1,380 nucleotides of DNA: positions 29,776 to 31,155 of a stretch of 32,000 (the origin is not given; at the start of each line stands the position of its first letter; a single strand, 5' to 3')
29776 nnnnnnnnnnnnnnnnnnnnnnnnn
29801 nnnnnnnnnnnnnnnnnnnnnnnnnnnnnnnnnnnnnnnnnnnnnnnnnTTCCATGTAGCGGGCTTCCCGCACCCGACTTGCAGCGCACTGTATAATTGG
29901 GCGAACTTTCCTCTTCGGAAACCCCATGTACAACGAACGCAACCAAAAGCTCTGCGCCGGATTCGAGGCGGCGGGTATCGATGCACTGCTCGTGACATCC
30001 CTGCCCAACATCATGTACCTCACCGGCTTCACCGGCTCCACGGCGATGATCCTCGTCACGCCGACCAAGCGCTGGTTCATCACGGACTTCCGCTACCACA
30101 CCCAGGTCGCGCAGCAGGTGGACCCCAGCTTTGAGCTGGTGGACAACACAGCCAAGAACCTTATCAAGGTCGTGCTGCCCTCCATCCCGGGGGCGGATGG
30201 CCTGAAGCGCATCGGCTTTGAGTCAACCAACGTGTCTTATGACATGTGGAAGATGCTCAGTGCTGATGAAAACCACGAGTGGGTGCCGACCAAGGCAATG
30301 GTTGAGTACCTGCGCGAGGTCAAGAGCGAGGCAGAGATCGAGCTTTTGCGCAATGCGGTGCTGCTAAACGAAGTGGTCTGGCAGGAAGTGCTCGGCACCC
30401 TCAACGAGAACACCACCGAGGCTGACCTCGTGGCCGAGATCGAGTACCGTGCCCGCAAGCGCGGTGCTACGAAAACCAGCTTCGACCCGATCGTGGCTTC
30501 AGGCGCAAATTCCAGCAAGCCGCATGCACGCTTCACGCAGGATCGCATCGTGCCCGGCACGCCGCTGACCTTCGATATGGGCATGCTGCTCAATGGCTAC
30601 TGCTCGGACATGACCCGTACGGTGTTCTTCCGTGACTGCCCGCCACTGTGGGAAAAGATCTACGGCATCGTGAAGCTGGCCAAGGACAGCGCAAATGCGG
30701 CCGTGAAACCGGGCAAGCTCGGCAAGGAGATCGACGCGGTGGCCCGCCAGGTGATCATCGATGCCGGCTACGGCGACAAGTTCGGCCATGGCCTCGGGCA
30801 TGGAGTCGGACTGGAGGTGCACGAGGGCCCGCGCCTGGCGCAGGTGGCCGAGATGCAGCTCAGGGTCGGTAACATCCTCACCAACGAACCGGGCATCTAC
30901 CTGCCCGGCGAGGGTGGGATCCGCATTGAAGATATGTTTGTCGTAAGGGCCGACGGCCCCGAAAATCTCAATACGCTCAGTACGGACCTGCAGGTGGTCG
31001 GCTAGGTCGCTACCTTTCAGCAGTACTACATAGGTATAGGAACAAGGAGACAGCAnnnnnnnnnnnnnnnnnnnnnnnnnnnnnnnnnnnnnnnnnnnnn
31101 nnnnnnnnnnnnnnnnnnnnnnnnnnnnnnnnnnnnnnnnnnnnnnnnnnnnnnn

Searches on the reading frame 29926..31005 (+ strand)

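Call 15: search_protein_families(library=pfam, proteins=[window:29926-31005:+], max_evalue=0.001)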
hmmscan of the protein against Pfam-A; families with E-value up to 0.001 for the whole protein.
window:29926-31005:+ (359 aa): 2 families
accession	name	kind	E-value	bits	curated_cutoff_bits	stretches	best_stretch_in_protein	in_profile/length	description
PF00557.29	Peptidase_M24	-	6.4e-58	196.4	23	1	139-341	1-207/208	Metallopeptidase family M24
PF01321.24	Creatinase_N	-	1.1e-22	81.3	22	1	5-132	1-128/128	Creatinase/Prolidase N-terminal domain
